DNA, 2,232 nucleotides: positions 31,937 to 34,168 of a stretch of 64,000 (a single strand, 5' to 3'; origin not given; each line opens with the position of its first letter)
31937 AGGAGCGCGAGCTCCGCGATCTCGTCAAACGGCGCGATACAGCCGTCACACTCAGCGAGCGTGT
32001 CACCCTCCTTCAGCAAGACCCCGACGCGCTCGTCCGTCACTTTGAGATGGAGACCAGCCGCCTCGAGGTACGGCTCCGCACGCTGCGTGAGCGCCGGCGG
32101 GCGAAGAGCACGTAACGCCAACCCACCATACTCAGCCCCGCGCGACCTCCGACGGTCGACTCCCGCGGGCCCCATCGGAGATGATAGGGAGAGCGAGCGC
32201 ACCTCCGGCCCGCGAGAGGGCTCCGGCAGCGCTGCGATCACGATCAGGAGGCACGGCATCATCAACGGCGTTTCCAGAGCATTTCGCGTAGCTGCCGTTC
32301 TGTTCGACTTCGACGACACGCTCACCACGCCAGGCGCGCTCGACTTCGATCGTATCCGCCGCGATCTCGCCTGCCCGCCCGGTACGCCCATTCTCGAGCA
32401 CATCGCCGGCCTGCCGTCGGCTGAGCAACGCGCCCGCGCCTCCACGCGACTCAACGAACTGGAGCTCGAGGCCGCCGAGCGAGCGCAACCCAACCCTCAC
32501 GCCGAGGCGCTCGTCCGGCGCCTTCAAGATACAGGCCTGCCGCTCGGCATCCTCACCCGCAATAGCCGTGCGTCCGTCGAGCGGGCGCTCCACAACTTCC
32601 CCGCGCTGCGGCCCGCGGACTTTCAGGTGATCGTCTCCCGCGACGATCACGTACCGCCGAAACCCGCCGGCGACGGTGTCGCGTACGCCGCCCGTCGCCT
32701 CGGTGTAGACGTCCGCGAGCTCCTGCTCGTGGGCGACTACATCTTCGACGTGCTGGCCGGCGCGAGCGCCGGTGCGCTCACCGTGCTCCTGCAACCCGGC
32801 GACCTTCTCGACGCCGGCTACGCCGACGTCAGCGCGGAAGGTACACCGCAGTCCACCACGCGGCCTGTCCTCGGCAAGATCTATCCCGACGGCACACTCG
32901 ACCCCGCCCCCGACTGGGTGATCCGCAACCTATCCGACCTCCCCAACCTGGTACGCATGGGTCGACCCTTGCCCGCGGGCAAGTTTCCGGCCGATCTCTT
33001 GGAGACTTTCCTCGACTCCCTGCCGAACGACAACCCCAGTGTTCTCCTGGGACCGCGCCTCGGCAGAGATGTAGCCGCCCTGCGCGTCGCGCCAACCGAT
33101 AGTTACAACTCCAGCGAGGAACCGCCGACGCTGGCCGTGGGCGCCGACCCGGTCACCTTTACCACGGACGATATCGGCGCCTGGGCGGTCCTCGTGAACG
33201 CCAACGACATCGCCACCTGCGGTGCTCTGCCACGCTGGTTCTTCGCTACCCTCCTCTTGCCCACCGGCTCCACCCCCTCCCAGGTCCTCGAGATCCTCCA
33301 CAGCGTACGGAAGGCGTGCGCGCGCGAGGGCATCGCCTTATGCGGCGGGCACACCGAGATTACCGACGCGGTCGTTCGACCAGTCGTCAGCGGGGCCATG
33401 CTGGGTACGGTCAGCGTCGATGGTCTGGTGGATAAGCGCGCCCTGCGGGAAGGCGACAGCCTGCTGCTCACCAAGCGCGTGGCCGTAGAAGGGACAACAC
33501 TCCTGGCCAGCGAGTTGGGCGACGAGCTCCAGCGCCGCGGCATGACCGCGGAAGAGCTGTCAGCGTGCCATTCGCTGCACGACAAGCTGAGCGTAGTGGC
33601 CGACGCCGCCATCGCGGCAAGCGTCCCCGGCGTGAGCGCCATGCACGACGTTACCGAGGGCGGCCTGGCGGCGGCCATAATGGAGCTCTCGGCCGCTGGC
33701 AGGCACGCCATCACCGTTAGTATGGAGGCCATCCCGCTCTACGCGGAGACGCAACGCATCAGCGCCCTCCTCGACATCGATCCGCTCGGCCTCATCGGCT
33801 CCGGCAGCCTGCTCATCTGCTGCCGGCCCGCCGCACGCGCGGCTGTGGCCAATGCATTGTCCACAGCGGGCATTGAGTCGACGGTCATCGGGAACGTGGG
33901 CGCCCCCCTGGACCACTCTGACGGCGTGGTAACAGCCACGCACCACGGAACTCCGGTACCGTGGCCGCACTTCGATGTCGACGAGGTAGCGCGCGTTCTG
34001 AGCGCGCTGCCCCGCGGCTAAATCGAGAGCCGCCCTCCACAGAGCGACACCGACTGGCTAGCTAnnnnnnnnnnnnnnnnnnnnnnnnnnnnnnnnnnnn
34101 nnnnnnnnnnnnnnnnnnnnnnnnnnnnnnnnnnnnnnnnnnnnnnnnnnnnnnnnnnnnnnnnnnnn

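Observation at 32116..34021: HAD phosphatase fused to a PurM/HypE-like ATP-grasp-type domain, with no canonical start codon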

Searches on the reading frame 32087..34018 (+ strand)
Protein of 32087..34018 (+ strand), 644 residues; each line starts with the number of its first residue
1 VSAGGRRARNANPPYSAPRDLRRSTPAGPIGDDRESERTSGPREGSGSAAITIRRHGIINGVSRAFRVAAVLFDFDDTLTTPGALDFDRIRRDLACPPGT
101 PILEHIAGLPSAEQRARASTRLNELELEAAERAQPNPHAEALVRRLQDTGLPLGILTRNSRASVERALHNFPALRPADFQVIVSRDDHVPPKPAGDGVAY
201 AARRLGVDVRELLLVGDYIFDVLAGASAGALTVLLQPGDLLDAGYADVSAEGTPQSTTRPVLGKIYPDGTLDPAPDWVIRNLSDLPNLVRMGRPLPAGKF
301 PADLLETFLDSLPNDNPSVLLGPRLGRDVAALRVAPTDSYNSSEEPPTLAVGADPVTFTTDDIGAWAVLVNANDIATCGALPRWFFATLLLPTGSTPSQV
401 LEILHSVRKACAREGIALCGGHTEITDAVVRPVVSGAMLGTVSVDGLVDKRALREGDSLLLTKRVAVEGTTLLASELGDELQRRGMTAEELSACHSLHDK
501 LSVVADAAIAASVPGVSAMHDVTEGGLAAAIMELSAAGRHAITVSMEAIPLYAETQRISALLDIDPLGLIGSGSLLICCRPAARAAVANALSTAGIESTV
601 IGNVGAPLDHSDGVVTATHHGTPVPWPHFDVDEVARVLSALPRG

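Call 4: search_protein_families(library=pfam, proteins=[window:32117-34018:+], max_evalue=0.01)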
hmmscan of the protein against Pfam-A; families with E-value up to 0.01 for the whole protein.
window:32117-34018:+ (634 aa): 6 families
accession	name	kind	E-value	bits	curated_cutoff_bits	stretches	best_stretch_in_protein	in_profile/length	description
PF02769.27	AIRS_C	-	1.1e-19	71.6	23.1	1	444-596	1-147/156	AIR synthase related protein, C-terminal domain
PF00702.32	Hydrolase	-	1.6e-16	61.7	26.4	1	116-219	90-191/191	haloacid dehalogenase-like hydrolase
PF13419.12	HAD_2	-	6e-16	59.5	23.8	1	113-223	67-176/178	Haloacid dehalogenase-like hydrolase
PF00586.29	AIRS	-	1.5e-15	58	24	1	345-432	25-112/112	AIR synthase related protein, N-terminal domain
PF12710.13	HAD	-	4.8e-06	27.6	27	1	61-212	1-185/189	haloacid dehalogenase-like hydrolase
PF13242.12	Hydrolase_like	-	3.3e-05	24.1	22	1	182-228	4-51/75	HAD-hyrolase-like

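Call 5: search_protein_families(library=ncbifam, proteins=[window:32117-34018:+], max_evalue=0.01)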
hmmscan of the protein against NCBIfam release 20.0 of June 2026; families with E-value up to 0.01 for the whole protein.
window:32117-34018:+ (634 aa): 40 families (the best 25 are shown)
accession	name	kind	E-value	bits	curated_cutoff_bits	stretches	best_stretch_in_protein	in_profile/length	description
TIGR02124.1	hypE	equivalog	1.3e-32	113.1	251.6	1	344-611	56-315/332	hydrogenase expression/formation protein HypE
TIGR01379.1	thiL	equivalog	1.5e-20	73.5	184.15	1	349-596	56-295/320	thiamine-phosphate kinase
TIGR00476.1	selD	equivalog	2.1e-18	66.6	125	1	289-548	14-260/311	selenide, water dikinase SelD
NF002098.0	PRK00943.1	equivalog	7.3e-17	61.3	299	1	352-547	79-263/347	selenide, water dikinase SelD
NF004351.0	PRK05731.1-4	equivalog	2.2e-14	53.3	324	1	349-563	70-271/321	thiamine-phosphate kinase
NF009804.0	PRK13288.1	equivalog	2.1e-12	47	218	1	131-223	89-179/215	pyrophosphatase PpaX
TIGR01449.2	PGP_bact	equivalog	2.6e-11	43.5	180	1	115-238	76-197/213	phosphoglycolate phosphatase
NF009695.0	PRK13222.1-2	equivalog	6.4e-09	35.6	225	1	118-225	88-193/226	phosphoglycolate phosphatase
TIGR04049.1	AIR_rel_sll0787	hypoth_equivalog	1.4e-08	34.2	321.3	1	354-595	76-291/318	sll0787 family AIR synthase-like protein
NF004353.0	PRK05731.2-2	equivalog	2.2e-08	33.6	301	1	345-561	46-247/311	thiamine-phosphate kinase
TIGR03267.1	methan_mark_2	hypoth_equivalog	1.7e-07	30.6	365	1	354-596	78-297/323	methanogenesis marker 2 protein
TIGR02253.1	CTE7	subfamily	2.6e-07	30.6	169.75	1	123-226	93-195/221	TIGR02253 family HAD-type hydrolase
TIGR01454.1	AHBA_synth_RP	hypoth_equivalog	3.3e-07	30.1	246.65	1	121-223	72-172/205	AHBA synthesis associated protein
NF009694.0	PRK13222.1-1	equivalog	3.4e-07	29.8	415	1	118-226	104-211/252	phosphoglycolate phosphatase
NF009697.0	PRK13222.1-4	equivalog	3.8e-07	29.6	327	1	125-225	95-193/232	phosphoglycolate phosphatase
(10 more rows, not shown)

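Call 6: find_homologous_proteins(query=window:32261-34018:+, max_evalue=0.00001)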
Query window:32261-34018:+ (586 aa): 1738 proteins with E <= 0.00001 among 8000 candidates; the best 120 are listed.
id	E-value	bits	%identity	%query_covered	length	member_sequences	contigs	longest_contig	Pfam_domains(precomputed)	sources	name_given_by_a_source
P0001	0.0e+0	1265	98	100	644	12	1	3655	PF13419.13,PF00702.33,PF00586.30,PF12710.14,PF02769.28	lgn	-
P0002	6.6e-243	826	66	98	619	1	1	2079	PF13419.13,PF00702.33,PF00586.30,PF13242.13,PF12710.14,PF02769.28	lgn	-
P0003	4.0e-209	714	59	99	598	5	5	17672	PF13419.13,PF00702.33,PF00586.30,PF13242.13,PF12710.14,PF02769.28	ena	-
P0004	1.6e-208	712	61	99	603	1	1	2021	PF13419.13,PF00702.33,PF00586.30,PF13242.13,PF12710.14,PF02769.28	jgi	jgi:hydrogenase expression/formation protein HypE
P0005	2.9e-207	708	61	99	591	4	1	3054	PF13419.13,PF00702.33,PF00586.30,PF13242.13,PF12710.14,PF02769.28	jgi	jgi:hydrogenase expression/formation protein HypE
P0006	1.1e-203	696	59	99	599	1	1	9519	PF13419.13,PF00702.33,PF00586.30,PF02769.28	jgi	jgi:hydrogenase expression/formation protein HypE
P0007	5.1e-203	694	58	99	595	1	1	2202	PF13419.13,PF00702.33,PF00586.30,PF13242.13,PF12710.14,PF02769.28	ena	-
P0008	4.5e-202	691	59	99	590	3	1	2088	PF13419.13,PF00702.33,PF00586.30,PF13242.13,PF12710.14,PF02769.28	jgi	jgi:hydrogenase expression/formation protein HypE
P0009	4.3e-201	688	59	99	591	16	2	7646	PF13419.13,PF00702.33,PF00586.30,PF13242.13,PF12710.14,PF02769.28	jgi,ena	-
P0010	1.1e-199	683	58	99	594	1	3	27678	PF13419.13,PF00702.33,PF00586.30,PF13242.13,PF12710.14,PF02769.28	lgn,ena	-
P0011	3.8e-198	678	59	99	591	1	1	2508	PF13419.13,PF00702.33,PF00586.30,PF13242.13,PF12710.14,PF02769.28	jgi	jgi:HAD superfamily hydrolase (TIGR01509 family)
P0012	5.4e-196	671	57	99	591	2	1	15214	PF13419.13,PF00702.33,PF00586.30,PF13242.13,PF12710.14,PF02769.28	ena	-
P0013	6.0e-196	671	57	99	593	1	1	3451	PF13419.13,PF00702.33,PF00586.30,PF13242.13,PF02769.28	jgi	jgi:HAD superfamily hydrolase (TIGR01509 family)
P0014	4.3e-189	648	55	98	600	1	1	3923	PF13419.13,PF00702.33,PF00586.30,PF12710.14,PF02769.28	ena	-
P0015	3.6e-171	589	53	98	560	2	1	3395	PF13419.13,PF00702.33,PF00586.30,PF13242.13,PF12710.14,PF02769.28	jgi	jgi:hydrogenase expression/formation protein HypE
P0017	4.4e-169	582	52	99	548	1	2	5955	PF13419.13,PF00702.33,PF00586.30,PF13242.13,PF02769.28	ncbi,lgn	-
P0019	1.2e-164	567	51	98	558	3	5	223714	PF13419.13,PF00702.33,PF00586.30,PF13242.13,PF12710.14,PF02769.28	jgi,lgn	jgi:HAD superfamily hydrolase (TIGR01509 family)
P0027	2.7e-161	556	48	98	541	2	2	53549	PF13419.13,PF00702.33,PF00586.30,PF13242.13,PF12710.14,PF02769.28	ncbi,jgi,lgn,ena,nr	ncbi:MAG: hypothetical protein B6245_24325 [Desulfobacteraceae bacterium 4572_88]|nr:MAG: hypothetic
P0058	6.2e-155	535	49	98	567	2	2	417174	PF13419.13,PF00702.33,PF00586.30,PF13242.13,PF12710.14,PF02769.28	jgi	-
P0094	4.2e-153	529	46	98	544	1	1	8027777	PF13419.13,PF00702.33,PF00586.30,PF13242.13,PF02769.28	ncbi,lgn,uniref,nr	ncbi:HAD-IA family hydrolase [Desulfonema magnum]|uniref:HAD superfamily hydrolase family protein n=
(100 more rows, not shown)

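Call 8: find_encoding_contigs(protein=P0001, flank=5000, max_places=4)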
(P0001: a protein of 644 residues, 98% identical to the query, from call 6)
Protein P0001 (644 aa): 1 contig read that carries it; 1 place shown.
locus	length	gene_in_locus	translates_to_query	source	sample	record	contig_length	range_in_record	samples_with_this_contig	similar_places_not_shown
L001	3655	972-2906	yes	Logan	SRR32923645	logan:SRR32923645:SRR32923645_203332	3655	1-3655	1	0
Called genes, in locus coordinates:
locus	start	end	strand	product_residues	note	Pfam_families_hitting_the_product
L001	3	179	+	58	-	?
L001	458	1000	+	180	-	-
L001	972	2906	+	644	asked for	PF00702:Hydrolase, PF12710:HAD (weak), PF13419:HAD_2, PF00586:AIRS, PF02769:AIRS_C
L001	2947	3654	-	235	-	PF00571:CBS (faint)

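Call 9: find_encoding_contigs(protein=P0002, flank=5000, max_places=4)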
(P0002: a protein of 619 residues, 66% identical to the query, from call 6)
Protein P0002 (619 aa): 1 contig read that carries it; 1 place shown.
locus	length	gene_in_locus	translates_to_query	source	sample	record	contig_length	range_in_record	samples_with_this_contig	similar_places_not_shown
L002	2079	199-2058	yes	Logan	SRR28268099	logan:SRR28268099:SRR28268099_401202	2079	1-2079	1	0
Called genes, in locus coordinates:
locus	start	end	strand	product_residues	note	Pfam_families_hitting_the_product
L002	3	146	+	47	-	?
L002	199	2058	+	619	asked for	PF00702:Hydrolase, PF12710:HAD (weak), PF13419:HAD_2, PF13242:Hydrolase_like (weak), PF00586:AIRS, PF02769:AIRS_C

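Call 11: find_encoding_contigs(protein=window:32087-34018:+, flank=10000, max_places=3)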
Protein window:32087-34018:+ (644 aa): no gene with exactly this product is on record in the collection.

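Call 12: find_encoding_contigs(protein=P0010, flank=8000, max_places=3)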
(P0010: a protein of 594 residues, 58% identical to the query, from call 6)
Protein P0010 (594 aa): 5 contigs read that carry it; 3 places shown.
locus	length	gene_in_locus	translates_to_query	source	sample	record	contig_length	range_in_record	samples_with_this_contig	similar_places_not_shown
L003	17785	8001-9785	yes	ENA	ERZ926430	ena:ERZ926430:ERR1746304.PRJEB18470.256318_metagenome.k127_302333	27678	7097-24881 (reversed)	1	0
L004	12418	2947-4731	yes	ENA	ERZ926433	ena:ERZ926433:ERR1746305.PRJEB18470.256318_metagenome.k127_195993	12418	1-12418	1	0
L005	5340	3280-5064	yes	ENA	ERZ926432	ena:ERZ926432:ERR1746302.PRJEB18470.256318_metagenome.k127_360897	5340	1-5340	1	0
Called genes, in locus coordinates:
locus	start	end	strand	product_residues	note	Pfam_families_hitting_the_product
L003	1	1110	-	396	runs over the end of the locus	PF04909:Amidohydro_2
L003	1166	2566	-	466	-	PF16952:Gln-synt_N_2, PF00120:Gln-synt_C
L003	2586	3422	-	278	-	PF01418:HTH_6, PF01380:SIS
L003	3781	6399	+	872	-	PF00580:UvrD-helicase, PF13245:AAA_19, PF13604:AAA_30 (faint), PF13361:UvrD_C, PF13538:UvrD_C_2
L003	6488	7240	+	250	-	PF02596:DUF169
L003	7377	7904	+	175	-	-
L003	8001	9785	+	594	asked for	PF00702:Hydrolase, PF12710:HAD (weak), PF13419:HAD_2, PF13242:Hydrolase_like (weak), PF00586:AIRS, PF02769:AIRS_C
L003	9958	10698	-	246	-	-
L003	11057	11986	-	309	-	PF24568:CC_PcsB (weak)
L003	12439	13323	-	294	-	PF05762:VWA_CoxE, PF13519:VWA_2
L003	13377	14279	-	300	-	PF00158:Sigma54_activat (faint), PF05496:RuvB_N (faint), PF00004:AAA, PF07726:AAA_3, PF07728:AAA_5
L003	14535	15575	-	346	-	PF00044:Gp_dh_N, PF02800:Gp_dh_C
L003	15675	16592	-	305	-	PF24568:CC_PcsB (weak), PF00877:NLPC_P60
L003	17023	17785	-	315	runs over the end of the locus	PF00248:Aldo_ket_red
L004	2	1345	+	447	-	?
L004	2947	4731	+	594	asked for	PF00702:Hydrolase, PF12710:HAD (weak), PF13419:HAD_2, PF13242:Hydrolase_like (weak), PF00586:AIRS, PF02769:AIRS_C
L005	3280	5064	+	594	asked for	PF00702:Hydrolase, PF12710:HAD (weak), PF13419:HAD_2, PF13242:Hydrolase_like (weak), PF00586:AIRS, PF02769:AIRS_C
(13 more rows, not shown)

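Call 14: find_encoding_contigs(protein=P0003, flank=8000, max_places=2)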
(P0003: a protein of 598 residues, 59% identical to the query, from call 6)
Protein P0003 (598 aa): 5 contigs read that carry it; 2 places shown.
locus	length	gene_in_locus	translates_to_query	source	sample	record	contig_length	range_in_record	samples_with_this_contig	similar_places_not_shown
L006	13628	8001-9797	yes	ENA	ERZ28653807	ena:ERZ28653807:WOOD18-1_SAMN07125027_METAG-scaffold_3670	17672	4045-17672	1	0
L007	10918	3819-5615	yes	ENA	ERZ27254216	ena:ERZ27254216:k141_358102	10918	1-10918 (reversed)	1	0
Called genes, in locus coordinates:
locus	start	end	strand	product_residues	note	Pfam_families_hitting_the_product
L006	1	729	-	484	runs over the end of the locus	PF06253:MTTB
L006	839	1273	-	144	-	-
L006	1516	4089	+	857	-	PF00580:UvrD-helicase, PF13245:AAA_19, PF13604:AAA_30 (weak), PF13361:UvrD_C, PF13538:UvrD_C_2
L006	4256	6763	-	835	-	PF07504:FTP, PF01447:Peptidase_M4, PF02868:Peptidase_M4_C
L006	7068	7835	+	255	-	PF02596:DUF169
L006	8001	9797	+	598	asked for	PF00702:Hydrolase, PF12710:HAD (faint), PF13419:HAD_2, PF13242:Hydrolase_like (faint), PF00586:AIRS, PF02769:AIRS_C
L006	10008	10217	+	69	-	-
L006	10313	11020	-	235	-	PF00571:CBS (faint)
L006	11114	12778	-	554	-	PF01833:TIG (weak)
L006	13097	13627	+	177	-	?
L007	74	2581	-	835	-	PF07504:FTP, PF01447:Peptidase_M4, PF02868:Peptidase_M4_C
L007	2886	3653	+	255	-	PF02596:DUF169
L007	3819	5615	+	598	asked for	PF00702:Hydrolase, PF12710:HAD (faint), PF13419:HAD_2, PF13242:Hydrolase_like (faint), PF00586:AIRS, PF02769:AIRS_C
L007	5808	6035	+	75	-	-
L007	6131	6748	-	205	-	PF00571:CBS (faint)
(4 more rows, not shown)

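Call 15: find_encoding_contigs(protein=P0012, flank=8000, max_places=2)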
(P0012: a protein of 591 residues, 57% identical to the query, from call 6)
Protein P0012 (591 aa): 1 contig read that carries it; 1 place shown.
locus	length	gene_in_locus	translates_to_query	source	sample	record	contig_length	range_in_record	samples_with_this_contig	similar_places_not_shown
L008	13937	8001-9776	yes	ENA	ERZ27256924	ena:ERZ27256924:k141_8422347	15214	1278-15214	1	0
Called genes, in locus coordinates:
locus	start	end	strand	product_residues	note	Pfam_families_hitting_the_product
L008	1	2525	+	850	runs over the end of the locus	PF00580:UvrD-helicase, PF13245:AAA_19, PF13604:AAA_30 (faint), PF13361:UvrD_C, PF13538:UvrD_C_2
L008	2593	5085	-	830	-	PF07504:FTP, PF01447:Peptidase_M4, PF02128:Peptidase_M36 (faint), PF02868:Peptidase_M4_C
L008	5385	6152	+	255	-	PF02596:DUF169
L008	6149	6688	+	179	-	-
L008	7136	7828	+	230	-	-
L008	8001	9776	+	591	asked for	PF00702:Hydrolase, PF12710:HAD (weak), PF13419:HAD_2, PF13242:Hydrolase_like (weak), PF00586:AIRS, PF02769:AIRS_C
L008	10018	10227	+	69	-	-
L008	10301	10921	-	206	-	PF00571:CBS (faint)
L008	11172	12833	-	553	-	PF01833:TIG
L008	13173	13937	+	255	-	?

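Call 18: find_encoding_contigs(protein=P0094, flank=8000, max_places=1)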
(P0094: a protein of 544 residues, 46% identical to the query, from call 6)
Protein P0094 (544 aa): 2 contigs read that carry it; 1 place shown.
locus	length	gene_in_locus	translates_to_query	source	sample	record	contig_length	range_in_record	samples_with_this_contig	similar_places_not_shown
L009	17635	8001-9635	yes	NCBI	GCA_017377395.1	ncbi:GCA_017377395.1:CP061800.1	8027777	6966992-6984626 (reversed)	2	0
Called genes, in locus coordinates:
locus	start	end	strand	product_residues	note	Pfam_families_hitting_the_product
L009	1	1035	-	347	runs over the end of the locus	PF00528:BPD_transp_1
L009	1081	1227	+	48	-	-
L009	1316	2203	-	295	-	-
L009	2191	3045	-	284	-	PF01809:YidD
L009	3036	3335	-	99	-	-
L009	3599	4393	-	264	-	-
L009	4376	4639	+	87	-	-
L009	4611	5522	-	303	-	PF10127:RlaP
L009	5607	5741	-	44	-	-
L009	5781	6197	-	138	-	PF01894:YjbQ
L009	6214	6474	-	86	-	-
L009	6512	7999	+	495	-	PF07690:MFS_1, PF00083:Sugar_tr (weak), PF07690:MFS_1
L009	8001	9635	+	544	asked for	PF00702:Hydrolase, PF13419:HAD_2, PF13242:Hydrolase_like, PF00586:AIRS, PF02769:AIRS_C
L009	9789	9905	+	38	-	-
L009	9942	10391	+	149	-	PF05168:HEPN (weak)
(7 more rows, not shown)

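Call 19: find_encoding_contigs(protein=P0019, flank=8000, max_places=1)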
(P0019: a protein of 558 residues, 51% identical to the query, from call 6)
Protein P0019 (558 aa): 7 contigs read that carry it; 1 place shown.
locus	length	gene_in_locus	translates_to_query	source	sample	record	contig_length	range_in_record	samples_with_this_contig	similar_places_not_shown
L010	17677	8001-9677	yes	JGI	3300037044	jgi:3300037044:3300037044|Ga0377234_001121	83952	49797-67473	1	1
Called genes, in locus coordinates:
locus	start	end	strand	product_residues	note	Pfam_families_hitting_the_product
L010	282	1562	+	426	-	PF00005:ABC_tran, PF02463:SMC_N (weak), PF13191:AAA_16 (weak), PF13304:AAA_21 (faint)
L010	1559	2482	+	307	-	PF18075:FtsX_ECD, PF02687:FtsX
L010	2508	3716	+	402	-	PF24568:CC_PcsB, PF01551:Peptidase_M23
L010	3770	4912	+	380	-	PF22694:CtpB_N-like, PF00595:PDZ, PF13180:PDZ_2, PF14685:PDZ_Tricorn (weak), PF17820:PDZ_6, PF03572:Peptidase_S41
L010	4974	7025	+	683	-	PF00773:RNB, PF00575:S1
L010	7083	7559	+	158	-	PF01668:SmpB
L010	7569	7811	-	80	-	-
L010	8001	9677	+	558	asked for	PF00702:Hydrolase, PF12710:HAD (faint), PF13419:HAD_2, PF13242:Hydrolase_like, PF00586:AIRS, PF02769:AIRS_C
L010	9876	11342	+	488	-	PF06739:SBBP (faint), PF13360:PQQ_2 (faint)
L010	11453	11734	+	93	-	PF01329:Pterin_4a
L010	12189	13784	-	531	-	PF00009:GTP_EFTU, PF01926:MMR_HSR1 (weak), PF22042:EF-G_D2, PF03144:GTP_EFTU_D2, PF16658:RF3_C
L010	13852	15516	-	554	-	PF00753:Lactamase_B, PF12706:Lactamase_B_2 (weak), PF22505:RNase_J_b_CASP, PF07521:RMMBL, PF17770:RNase_J_C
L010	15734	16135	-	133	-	-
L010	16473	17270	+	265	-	PF01177:Asp_Glu_race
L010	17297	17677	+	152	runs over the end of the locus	PF06177:QueT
